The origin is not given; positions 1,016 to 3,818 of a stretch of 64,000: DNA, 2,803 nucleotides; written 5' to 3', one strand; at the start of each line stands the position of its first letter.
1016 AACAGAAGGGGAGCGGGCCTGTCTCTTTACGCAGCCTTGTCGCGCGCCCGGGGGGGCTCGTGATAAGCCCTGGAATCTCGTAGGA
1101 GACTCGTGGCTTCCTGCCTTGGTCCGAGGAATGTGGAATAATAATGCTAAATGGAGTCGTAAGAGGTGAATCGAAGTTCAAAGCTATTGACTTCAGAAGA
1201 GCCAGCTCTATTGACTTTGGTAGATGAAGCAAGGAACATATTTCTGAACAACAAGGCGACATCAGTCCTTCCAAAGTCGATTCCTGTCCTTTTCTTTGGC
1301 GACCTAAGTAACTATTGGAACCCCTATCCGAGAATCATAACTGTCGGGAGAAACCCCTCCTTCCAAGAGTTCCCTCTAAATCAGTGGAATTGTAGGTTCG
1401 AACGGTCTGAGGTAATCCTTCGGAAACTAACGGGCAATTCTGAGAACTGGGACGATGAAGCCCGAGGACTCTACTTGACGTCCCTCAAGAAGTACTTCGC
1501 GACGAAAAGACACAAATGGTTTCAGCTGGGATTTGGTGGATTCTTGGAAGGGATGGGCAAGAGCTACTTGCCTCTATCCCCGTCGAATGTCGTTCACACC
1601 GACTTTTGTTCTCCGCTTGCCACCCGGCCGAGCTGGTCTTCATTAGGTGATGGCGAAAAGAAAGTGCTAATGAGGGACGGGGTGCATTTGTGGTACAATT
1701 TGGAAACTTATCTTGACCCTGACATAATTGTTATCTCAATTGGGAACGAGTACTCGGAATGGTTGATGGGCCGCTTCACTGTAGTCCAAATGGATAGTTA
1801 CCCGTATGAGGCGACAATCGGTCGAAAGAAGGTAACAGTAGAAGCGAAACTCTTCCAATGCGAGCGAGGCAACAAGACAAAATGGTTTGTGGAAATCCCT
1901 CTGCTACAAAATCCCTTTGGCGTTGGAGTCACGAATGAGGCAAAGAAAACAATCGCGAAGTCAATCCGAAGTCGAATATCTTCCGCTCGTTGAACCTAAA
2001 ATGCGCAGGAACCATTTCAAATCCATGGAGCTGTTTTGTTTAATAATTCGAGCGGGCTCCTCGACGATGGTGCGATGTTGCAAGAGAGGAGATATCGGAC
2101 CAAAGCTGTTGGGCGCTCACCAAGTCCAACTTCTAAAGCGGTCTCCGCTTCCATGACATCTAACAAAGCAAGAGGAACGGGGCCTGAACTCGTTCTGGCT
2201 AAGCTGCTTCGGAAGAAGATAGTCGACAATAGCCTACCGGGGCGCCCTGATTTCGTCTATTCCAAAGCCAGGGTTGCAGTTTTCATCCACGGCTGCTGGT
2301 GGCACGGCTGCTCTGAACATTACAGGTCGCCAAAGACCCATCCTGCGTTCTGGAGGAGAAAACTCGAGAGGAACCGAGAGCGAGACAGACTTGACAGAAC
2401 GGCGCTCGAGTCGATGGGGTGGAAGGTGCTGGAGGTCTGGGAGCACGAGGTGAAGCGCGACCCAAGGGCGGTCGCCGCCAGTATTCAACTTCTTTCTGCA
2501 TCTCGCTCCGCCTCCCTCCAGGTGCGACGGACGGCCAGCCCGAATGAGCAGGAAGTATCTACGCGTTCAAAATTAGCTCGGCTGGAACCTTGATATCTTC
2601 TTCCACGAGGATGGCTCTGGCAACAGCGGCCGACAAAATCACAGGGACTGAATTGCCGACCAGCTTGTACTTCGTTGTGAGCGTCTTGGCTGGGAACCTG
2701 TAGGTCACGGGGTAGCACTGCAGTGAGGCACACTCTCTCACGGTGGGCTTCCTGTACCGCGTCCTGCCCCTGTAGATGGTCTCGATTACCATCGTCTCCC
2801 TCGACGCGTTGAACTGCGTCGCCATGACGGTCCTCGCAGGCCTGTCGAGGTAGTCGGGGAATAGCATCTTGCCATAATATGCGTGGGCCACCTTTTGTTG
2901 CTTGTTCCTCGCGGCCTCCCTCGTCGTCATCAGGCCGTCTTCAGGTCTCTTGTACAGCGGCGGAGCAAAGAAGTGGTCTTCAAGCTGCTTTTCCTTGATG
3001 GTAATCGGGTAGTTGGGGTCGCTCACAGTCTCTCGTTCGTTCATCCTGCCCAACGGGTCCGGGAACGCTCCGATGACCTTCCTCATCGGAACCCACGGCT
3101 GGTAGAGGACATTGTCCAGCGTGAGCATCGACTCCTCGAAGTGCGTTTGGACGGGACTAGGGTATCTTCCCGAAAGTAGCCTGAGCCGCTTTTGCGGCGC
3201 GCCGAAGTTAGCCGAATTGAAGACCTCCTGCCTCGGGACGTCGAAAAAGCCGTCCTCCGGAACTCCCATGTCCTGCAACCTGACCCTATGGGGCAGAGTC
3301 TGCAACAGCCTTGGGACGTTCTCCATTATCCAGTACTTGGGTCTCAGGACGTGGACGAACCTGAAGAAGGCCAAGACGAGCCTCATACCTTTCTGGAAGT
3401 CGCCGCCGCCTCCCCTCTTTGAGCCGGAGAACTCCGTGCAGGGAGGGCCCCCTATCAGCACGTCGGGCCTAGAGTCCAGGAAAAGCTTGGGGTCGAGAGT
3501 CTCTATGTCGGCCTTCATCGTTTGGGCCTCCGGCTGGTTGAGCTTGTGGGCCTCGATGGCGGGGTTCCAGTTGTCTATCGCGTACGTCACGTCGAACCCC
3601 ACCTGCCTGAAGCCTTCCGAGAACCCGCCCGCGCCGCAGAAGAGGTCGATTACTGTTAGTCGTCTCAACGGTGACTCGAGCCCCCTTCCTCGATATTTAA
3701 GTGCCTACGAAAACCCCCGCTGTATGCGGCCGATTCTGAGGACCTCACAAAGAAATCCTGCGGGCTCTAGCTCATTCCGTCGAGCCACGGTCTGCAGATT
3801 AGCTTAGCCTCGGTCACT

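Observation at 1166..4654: Compact 5mC-damage-management locus: MUG/TDG-like glycosylase + Vsr convergent on Dcm + unassigned upstream partner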

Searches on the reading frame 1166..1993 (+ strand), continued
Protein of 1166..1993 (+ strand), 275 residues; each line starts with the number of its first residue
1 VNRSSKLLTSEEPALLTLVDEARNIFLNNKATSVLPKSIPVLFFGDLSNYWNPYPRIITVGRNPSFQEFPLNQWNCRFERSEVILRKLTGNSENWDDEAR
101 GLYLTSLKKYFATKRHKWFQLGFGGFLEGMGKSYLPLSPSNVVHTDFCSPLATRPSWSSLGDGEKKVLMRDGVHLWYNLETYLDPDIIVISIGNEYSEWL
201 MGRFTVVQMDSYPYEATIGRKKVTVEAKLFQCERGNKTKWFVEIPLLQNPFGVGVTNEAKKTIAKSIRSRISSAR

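Call 82: find_encoding_contigs(protein=P0052, flank=5000, max_places=2)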
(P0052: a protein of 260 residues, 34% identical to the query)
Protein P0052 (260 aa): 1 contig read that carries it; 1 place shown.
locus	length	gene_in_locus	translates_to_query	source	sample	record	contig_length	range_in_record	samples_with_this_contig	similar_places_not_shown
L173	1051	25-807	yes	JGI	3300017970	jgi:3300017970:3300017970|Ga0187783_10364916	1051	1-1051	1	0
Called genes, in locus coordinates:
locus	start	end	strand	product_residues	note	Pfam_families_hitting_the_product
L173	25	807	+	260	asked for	-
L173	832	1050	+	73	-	?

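Call 87: search_protein_families(library=phrogs, proteins=[window:1166-1993:+, L170:4326-5192:+], max_evalue=0.01)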
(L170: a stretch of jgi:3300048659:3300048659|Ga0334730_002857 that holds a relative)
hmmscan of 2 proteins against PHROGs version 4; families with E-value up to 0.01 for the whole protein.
window:1166-1993:+ (275 aa): 0 families

L170:4326-5192:+ (288 aa): 0 families

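Call 88: search_protein_families(library=pfam, proteins=[L045:8650-9876:+, L045:5521-6756:+], max_evalue=0.01)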
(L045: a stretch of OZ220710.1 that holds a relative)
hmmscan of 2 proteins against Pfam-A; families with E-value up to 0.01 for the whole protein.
L045:8650-9876:+ (408 aa): 1 family
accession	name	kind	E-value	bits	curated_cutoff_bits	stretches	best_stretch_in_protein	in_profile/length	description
PF09019.17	EcoRII-C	-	6e-63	212.3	25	1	229-399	1-165/165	EcoRII C terminal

L045:5521-6756:+ (411 aa): 0 families

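Call 90: search_dna_similar(query=window:1166-1993:+, collection=plasmids, mode=protein, max_evalue=0.001, max_rows=15)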
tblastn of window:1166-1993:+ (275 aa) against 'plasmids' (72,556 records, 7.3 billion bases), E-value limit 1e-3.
No match.

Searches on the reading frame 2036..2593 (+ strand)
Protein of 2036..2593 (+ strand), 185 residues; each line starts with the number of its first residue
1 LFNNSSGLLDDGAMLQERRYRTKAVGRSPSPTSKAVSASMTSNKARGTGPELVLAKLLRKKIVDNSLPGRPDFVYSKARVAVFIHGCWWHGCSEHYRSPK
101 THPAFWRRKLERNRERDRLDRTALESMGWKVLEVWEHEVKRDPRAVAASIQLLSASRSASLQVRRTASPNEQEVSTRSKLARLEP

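Call 3: search_protein_families(library=pfam, proteins=[window:2036-2593:+], max_evalue=1)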
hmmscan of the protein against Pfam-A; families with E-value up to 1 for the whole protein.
window:2036-2593:+ (185 aa): 3 families
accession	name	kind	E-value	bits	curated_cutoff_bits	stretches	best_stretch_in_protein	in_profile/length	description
PF03852.21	Vsr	-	3.2e-17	62.6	27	1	36-92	9-70/74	DNA mismatch endonuclease Vsr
PF18741.7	MTES_1575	-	7.2e-05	23.2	38.2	1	111-150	53-92/96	REase_MTES_1575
PF04480.18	DUF559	-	0.00015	22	20.6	1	112-151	66-105/109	Protein of unknown function (DUF559)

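Call 4: search_protein_families(library=ncbifam, proteins=[window:2036-2593:+], max_evalue=1)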
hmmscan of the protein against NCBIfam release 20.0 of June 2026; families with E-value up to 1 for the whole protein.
window:2036-2593:+ (185 aa): 4 families
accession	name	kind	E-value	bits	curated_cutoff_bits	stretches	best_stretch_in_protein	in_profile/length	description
TIGR00632.1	vsr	subfamily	8.3e-31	106.7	97.85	1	36-138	10-119/119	DNA mismatch endonuclease Vsr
NF042953.1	Hhe_antiphage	equivalog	0.0032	14.9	2000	1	113-169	1639-1696/1797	DUF4011 domain-containing anti-phage protein Hhe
NF058533.1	antiphage_ProA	equivalog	0.014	12.8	1500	1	114-173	1663-1720/1903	anti-phage protein ProA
NF007294.0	PRK09767.1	equivalog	0.07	13.2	218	1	122-153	78-109/117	DUF559 domain-containing protein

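Call 5: search_protein_families(library=padloc, proteins=[window:2036-2593:+], max_evalue=1)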
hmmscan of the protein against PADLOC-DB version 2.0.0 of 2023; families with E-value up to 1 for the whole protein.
window:2036-2593:+ (185 aa): 4 families
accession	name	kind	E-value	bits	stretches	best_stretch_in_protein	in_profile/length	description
PDLC03397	Vsr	-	1.3e-21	75.4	1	52-140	31-120/156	Type II nicking endonuclease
PDLC05009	PDC-S37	-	5.5e-05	19.1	1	112-170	1296-1351/1550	-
PDLC00714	Effector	-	0.015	12.8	1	38-102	32-93/200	2TM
PDLC02194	Hhe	-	0.016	10.4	1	112-150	1738-1776/1911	-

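Call 70: search_solved_structures(query=window:2036-2593:+, max_evalue=0.001, show_alignments=1)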
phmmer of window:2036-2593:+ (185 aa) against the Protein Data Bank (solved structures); distinct sequences matched with E-value up to 0.001: 3.
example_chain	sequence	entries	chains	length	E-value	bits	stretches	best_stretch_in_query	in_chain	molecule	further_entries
1cw0_A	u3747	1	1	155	3.9e-21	78.8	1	51-140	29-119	PROTEIN (DNA MISMATCH ENDONUCLEASE)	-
1odg_A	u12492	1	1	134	9.5e-21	77.5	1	56-140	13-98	DNA MISMATCH ENDONUCLEASE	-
1vsr_A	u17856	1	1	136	9.6e-21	77.5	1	56-140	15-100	PROTEIN (VSR ENDONUCLEASE)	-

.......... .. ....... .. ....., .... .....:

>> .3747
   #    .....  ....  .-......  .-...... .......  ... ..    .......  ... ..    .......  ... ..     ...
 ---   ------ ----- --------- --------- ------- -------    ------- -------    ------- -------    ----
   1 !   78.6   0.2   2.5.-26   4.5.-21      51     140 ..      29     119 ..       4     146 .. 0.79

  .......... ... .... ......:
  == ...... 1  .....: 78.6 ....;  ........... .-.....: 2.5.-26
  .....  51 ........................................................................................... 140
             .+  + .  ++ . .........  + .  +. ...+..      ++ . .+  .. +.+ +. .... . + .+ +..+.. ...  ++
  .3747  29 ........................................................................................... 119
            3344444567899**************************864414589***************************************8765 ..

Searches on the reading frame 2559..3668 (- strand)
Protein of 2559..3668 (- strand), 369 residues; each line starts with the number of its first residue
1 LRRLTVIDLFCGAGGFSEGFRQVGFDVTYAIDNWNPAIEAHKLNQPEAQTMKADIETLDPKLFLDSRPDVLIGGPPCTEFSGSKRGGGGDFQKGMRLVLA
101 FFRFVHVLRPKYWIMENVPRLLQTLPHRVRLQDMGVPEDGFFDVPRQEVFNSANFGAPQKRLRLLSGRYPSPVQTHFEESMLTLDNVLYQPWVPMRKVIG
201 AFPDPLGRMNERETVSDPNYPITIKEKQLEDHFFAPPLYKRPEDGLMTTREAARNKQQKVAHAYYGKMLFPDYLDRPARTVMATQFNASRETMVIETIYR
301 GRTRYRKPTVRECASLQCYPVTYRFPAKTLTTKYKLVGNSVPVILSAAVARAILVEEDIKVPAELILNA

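Call 3: search_protein_families(library=pfam, proteins=[window:2559-3668:-], max_evalue=1)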
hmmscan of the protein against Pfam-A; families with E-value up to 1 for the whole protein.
window:2559-3668:- (369 aa): 6 families
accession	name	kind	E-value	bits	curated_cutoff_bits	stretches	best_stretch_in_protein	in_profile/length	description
PF00145.23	DNA_methylase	-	4.6e-44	151.6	22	1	5-353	2-322/324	C-5 cytosine-specific DNA methylase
PF09445.16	Methyltransf_15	-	0.01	15.9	22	1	5-35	3-32/165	RNA cap guanine-N2 methyltransferase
PF01728.25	FtsJ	-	0.013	15.9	24.1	1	5-71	24-95/181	FtsJ-like methyltransferase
PF13847.12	Methyltransf_31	-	0.11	12.6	27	1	4-58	5-66/145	Methyltransferase domain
PF13489.12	Methyltransf_23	-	0.14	12.3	27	1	5-50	25-69/164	Methyltransferase domain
PF08241.18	Methyltransf_11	-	0.15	13.2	21.2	1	8-65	2-58/95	Methyltransferase domain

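Call 4: search_protein_families(library=ncbifam, proteins=[window:2559-3668:-], max_evalue=1)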
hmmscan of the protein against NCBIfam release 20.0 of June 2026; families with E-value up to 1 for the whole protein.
window:2559-3668:- (369 aa): 5 families
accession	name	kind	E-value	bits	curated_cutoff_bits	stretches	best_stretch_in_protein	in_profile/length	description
TIGR00675.1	dcm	superfamily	4.2e-37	128.5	100.65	1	6-353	1-329/329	DNA (cytosine-5-)-methyltransferase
NF007772.0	PRK10458.1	subfamily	2.8e-05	22.8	710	2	302-357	398-454/472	DNA cytosine methylase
TIGR02072.1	BioC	equivalog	0.035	13.9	184.95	1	5-59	37-92/244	malonyl-ACP O-methyltransferase BioC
TIGR01983.1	UbiG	equivalog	0.037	13.3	102.95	1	3-51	50-97/228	bifunctional 2-polyprenyl-6-hydroxyphenol methylase/3-demethylubiquinol 3-O-methyltransferase UbiG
NF007610.0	PRK10258.1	equivalog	0.23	10.8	342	1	5-58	45-97/251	malonyl-ACP O-methyltransferase BioC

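Call 5: search_protein_families(library=padloc, proteins=[window:2559-3668:-], max_evalue=1)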
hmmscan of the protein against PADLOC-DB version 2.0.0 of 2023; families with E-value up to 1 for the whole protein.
window:2559-3668:- (369 aa): 58 families (the best 25 are shown)
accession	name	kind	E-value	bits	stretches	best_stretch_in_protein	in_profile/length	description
PDLC03378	MTase_II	-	5.1e-54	181.8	1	4-354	3-327/344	Type II methyltransferase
PDLC03234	MTase_II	-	9e-48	161.4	1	3-355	4-364/375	Type II methyltransferase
PDLC03326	MTase_II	-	7.8e-44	148.5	1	1-355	2-374/412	Type II methyltransferase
PDLC00033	DruM2|DruM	-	1.6e-40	137.5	1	2-354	20-361/368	DNA cytosine methylase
PDLC03272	MTase_II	-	3.2e-39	133.2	1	1-354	72-387/407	Type II methyltransferase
PDLC02650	DrmMII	-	7.3e-34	115.4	2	1-128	6-143/435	DrmMII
PDLC00026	DruM2|DruM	-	1.1e-33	115.3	1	2-354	3-315/336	DNA cytosine methylase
PDLC03270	MTase_II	-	5.7e-30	102.4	2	5-164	2-156/309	Type II methyltransferase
PDLC00030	DruM2|DruM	-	7.8e-30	102.3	2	2-177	4-193/380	DNA cytosine methylase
PDLC00027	DruM2|DruM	-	1.1e-29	101.9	2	4-199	12-206/361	DNA cytosine methylase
PDLC03237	MTase_II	-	2.1e-29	100.1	2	5-165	795-964/1036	Type II methyltransferase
PDLC02648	DrmMII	-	1.2e-27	94.9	3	3-84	21-114/468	DrmMII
PDLC00031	DruM2|DruM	-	5.2e-26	89.6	2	4-165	12-167/361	DNA cytosine methylase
PDLC02656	DrmMII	-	1.1e-24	85.1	3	1-122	2-139/491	DrmMII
PDLC03307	MTase_II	-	2.1e-24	84.5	2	5-123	2-116/382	Type II methyltransferase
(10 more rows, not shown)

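Call 69: search_solved_structures(query=window:2559-3668:-, max_evalue=1e-10)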
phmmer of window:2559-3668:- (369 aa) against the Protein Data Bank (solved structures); distinct sequences matched with E-value up to 1e-10: 37.
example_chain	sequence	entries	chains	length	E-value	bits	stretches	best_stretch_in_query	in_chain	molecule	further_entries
3g7u_A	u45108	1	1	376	5.4e-22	81.7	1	4-164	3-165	Cytosine-specific methyltransferase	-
6x9i_A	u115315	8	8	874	3.7e-20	75.7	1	3-121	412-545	DNA (cytosine-5)-methyltransferase 1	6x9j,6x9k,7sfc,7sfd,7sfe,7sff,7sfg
9v36_A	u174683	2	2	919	4e-20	75.5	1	3-121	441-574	DNA (cytosine-5)-methyltransferase 1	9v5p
3pta_A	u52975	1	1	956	4.8e-20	75.3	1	3-121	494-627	DNA (cytosine-5)-methyltransferase 1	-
3swr_A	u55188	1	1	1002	5.5e-20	75.1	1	3-121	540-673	DNA (cytosine-5)-methyltransferase 1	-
4yoc_A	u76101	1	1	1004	5.5e-20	75.1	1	3-121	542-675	DNA (cytosine-5)-methyltransferase 1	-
5gut_A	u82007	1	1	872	7.8e-20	74.6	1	3-121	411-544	DNA (cytosine-5)-methyltransferase 1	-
5guv_A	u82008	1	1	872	8.2e-20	74.5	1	3-121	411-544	DNA (cytosine-5)-methyltransferase 1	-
3pt9_A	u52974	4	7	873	8.3e-20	74.5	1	3-121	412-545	DNA (cytosine-5)-methyltransferase 1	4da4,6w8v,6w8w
4wxx_A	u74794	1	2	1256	9.9e-20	74.3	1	3-121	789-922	DNA (cytosine-5)-methyltransferase 1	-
7xi9_A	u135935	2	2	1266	1e-19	74.2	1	3-121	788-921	DNA (cytosine-5)-methyltransferase 1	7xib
8xqc_A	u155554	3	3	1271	1e-19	74.2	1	3-121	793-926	DNA (cytosine-5)-methyltransferase 1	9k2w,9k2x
9mys_A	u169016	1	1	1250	1e-19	74.2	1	3-121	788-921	DNA (cytosine-5)-methyltransferase 1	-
9z07_A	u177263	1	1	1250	1e-19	74.2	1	3-121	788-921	DNA (cytosine-5)-methyltransferase 1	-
3pt6_A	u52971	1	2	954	1.1e-19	74.1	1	3-121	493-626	DNA (cytosine-5)-methyltransferase 1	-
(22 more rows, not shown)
